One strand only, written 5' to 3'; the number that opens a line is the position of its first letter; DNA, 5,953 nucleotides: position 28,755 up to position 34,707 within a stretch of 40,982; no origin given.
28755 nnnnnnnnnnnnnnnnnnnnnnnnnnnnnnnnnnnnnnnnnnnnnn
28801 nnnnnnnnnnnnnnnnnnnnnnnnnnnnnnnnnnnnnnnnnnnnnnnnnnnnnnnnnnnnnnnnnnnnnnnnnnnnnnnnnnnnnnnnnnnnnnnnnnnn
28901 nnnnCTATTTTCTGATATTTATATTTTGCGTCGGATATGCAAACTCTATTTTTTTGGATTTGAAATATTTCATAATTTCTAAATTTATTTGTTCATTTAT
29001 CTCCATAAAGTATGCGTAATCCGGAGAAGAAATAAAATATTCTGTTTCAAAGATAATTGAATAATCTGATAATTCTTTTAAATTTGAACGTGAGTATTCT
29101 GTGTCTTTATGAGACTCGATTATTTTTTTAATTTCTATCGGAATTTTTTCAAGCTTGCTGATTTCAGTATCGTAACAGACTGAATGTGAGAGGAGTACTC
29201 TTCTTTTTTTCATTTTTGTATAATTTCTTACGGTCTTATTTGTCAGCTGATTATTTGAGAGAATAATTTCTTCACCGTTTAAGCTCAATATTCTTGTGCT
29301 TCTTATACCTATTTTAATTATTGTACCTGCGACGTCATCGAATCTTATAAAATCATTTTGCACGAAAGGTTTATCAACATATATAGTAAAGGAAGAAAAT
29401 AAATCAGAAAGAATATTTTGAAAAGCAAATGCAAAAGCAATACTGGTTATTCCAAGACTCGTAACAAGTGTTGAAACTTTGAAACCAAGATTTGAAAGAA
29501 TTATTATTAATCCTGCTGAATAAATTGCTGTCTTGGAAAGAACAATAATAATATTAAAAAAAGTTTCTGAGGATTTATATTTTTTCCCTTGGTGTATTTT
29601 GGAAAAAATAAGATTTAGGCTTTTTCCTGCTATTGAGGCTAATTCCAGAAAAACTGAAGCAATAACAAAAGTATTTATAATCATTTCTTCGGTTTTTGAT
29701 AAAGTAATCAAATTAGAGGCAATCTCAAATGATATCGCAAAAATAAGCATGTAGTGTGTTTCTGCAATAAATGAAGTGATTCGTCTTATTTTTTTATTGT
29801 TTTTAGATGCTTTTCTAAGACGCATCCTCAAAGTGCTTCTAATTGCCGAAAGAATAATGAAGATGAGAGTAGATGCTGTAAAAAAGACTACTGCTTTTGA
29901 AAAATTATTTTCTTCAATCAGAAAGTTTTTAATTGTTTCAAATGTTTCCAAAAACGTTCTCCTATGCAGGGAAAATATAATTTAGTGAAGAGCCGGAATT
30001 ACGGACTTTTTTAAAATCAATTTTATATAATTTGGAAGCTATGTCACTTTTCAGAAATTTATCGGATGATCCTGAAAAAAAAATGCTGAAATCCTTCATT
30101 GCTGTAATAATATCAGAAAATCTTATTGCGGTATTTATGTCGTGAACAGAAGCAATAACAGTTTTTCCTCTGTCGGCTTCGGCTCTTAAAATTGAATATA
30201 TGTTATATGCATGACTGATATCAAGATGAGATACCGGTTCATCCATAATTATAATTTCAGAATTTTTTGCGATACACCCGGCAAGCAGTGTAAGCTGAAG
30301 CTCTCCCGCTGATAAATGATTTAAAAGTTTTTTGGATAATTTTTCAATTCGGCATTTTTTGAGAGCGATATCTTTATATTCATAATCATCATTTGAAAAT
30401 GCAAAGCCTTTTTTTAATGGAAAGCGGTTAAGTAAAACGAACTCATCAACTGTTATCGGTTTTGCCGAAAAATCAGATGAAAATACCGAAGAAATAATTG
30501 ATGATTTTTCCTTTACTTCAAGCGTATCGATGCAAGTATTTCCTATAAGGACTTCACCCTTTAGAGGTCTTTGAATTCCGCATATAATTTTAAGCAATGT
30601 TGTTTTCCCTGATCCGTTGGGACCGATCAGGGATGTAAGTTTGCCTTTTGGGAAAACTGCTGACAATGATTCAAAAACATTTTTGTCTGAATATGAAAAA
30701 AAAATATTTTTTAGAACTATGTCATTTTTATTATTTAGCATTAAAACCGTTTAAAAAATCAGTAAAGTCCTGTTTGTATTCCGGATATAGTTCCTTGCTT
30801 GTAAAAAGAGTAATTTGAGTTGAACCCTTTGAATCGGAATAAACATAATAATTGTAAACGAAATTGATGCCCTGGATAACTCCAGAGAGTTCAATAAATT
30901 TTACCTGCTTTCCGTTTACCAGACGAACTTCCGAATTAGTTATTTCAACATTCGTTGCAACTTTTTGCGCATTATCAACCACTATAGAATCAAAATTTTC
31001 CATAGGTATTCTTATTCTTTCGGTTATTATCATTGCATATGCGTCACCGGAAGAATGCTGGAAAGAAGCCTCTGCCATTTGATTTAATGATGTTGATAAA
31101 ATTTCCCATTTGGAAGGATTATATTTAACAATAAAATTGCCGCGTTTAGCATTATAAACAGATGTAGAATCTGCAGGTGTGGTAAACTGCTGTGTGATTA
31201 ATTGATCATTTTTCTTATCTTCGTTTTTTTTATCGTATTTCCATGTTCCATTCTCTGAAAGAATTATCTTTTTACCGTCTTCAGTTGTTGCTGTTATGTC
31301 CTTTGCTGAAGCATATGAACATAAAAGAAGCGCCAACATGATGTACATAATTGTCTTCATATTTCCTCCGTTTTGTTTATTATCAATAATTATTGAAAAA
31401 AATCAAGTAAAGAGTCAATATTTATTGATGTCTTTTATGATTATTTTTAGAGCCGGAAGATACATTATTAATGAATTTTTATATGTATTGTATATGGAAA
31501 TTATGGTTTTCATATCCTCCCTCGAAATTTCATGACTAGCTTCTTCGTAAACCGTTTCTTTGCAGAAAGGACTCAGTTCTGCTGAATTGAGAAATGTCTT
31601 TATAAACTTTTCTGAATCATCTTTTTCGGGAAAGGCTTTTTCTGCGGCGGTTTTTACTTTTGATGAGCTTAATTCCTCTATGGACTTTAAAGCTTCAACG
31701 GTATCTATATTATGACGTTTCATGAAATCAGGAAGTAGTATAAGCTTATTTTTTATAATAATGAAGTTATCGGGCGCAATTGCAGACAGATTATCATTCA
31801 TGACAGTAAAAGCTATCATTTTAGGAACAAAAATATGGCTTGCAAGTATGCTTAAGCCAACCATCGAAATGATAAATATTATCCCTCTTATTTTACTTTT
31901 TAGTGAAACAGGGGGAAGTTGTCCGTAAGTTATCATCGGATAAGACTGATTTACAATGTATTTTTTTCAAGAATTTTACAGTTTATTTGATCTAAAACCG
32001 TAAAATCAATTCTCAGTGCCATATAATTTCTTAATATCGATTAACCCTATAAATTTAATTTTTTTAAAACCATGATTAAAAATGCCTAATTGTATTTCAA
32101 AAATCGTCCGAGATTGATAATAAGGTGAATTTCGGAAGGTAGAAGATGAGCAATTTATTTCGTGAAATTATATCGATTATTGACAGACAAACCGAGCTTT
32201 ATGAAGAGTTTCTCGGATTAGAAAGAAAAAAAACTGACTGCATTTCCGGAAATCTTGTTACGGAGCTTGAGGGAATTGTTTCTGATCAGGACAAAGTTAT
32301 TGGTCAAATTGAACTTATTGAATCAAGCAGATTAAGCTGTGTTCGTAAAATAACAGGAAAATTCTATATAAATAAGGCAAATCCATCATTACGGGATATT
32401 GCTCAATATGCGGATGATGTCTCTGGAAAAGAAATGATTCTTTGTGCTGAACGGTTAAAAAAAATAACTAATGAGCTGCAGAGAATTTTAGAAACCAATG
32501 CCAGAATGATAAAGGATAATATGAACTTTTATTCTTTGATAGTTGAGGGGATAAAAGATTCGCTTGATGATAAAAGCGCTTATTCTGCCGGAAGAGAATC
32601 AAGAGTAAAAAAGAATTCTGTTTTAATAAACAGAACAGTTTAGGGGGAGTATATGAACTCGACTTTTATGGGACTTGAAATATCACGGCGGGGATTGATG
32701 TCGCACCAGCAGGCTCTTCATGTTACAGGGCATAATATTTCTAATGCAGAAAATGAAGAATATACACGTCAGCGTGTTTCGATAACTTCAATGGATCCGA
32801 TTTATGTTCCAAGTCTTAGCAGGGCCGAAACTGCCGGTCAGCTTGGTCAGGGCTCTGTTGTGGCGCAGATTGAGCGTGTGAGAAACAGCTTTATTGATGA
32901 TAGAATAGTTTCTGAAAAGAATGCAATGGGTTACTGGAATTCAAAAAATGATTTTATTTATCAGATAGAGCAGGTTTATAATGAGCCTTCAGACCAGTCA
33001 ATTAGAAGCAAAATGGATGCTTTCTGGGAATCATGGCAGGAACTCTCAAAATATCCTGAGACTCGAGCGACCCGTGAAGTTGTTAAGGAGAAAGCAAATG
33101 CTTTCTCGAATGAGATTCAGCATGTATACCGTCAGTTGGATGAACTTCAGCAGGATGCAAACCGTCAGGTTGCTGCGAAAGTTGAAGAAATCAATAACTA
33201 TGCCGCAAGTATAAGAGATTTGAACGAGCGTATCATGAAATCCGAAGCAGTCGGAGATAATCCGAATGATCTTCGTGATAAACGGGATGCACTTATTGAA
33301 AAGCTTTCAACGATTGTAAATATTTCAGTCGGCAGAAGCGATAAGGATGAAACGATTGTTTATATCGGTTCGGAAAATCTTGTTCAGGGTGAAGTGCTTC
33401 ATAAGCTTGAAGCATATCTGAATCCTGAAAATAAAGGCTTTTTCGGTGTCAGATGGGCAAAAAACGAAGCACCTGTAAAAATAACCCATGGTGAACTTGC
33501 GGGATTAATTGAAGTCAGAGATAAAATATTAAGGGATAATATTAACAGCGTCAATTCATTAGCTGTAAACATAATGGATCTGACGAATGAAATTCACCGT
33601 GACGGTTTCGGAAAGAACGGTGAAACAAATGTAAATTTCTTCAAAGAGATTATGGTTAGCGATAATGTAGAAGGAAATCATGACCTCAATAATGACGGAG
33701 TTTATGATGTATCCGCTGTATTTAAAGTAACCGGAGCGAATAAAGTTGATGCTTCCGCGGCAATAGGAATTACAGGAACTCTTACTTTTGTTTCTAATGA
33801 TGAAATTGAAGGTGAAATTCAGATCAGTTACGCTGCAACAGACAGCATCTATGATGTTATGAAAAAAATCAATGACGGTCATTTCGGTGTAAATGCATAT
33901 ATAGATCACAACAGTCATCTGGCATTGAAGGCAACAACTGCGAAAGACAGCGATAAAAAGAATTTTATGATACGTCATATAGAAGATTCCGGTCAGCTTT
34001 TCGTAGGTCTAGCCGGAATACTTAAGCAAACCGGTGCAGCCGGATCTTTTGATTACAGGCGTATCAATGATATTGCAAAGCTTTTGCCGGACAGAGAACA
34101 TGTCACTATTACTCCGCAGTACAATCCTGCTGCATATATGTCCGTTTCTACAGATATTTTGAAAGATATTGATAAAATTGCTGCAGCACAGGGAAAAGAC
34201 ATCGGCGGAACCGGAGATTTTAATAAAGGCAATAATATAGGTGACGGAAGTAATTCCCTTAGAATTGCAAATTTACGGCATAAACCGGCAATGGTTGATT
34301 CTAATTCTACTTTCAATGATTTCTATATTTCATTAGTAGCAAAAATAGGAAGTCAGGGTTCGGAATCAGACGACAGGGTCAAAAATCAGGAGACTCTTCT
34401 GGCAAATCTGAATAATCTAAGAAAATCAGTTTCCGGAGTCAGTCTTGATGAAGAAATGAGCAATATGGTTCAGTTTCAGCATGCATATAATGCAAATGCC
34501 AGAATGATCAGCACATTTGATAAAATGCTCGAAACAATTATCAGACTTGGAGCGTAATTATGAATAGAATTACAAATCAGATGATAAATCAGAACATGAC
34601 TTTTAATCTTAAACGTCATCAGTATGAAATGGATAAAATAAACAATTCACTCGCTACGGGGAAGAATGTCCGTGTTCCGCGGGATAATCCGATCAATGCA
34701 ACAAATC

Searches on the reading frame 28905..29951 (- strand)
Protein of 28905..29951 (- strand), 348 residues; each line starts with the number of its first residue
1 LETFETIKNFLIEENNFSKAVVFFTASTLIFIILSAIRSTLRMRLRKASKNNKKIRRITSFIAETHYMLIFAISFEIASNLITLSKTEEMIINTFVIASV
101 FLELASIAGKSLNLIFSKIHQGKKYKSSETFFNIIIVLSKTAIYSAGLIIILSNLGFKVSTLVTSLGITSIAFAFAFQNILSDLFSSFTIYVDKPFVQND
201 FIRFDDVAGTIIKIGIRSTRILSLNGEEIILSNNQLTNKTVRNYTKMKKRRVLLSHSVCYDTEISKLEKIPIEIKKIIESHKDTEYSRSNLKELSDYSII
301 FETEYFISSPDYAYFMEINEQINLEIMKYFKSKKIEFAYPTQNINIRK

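Call 76: search_protein_families(library=pfam, proteins=[window:28905-29951:-], max_evalue=0.00001)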
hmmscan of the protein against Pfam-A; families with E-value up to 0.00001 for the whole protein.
window:28905-29951:- (348 aa): 3 families
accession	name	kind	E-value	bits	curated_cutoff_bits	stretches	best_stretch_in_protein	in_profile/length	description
PF00924.24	MS_channel_2nd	-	4.2e-17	62.5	20.2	1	179-246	1-68/68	Mechanosensitive ion channel, beta-domain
PF21082.3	MS_channel_3rd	-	7.2e-09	36.4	21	1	255-337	4-88/88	Mechanosensitive ion channel MscS, C-terminal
PF21088.3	MS_channel_1st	-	2e-07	31.3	23.1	1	142-178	6-42/42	Mechanosensitive ion channel, transmembrane helices 2/3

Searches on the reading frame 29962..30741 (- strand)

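Call 76: search_protein_families(library=pfam, proteins=[window:29962-30741:-], max_evalue=0.00001)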
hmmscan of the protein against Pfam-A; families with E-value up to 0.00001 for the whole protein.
window:29962-30741:- (259 aa): 3 families
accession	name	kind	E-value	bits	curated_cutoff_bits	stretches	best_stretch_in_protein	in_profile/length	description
PF00005.33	ABC_tran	-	1.4e-23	84.4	25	1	25-170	3-136/137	ABC transporter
PF13304.12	AAA_21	-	4.5e-13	50.4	27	1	35-131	1-95/304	AAA domain, putative AbiEii toxin, Type IV TA system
PF02463.25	SMC_N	-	6.5e-08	32.7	40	1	30-200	21-198/220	RecF/RecN/SMC N terminal domain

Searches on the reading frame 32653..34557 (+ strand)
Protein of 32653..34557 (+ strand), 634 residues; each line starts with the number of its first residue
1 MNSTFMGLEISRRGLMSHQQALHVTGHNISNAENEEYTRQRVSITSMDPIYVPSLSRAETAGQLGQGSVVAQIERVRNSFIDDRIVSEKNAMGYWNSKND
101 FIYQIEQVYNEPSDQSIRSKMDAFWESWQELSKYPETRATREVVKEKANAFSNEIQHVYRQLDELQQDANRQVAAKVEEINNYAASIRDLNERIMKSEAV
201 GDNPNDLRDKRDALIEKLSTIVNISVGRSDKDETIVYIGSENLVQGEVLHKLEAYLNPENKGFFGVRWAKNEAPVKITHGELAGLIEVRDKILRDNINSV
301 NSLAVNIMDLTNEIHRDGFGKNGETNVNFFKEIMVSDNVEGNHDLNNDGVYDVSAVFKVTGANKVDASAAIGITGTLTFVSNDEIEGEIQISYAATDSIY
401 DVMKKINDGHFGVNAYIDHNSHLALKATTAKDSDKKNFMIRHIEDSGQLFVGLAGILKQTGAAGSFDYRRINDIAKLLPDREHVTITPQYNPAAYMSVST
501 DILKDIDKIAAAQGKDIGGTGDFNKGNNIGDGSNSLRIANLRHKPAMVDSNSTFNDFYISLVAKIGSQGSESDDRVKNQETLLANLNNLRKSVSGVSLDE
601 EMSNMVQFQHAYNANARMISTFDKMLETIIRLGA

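Call 40: search_protein_families(library=pfam, proteins=[window:32653-34557:+], max_evalue=0.000001)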
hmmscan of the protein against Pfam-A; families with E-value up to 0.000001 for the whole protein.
window:32653-34557:+ (634 aa): 3 families
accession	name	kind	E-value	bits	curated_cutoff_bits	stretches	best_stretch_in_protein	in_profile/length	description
PF22638.1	FlgK_D1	-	8.7e-64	215.7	28.6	1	104-330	3-233/233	Flagellar hook-associated protein FlgK helical domain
PF06429.18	Flg_bbr_C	-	4.8e-14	52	23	1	593-632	7-46/46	Flagellar basal body rod FlgEFG protein C-terminal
PF07196.18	Flagellin_IN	-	1.5e-07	31.9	22.7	1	376-429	1-55/55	Flagellin hook IN motif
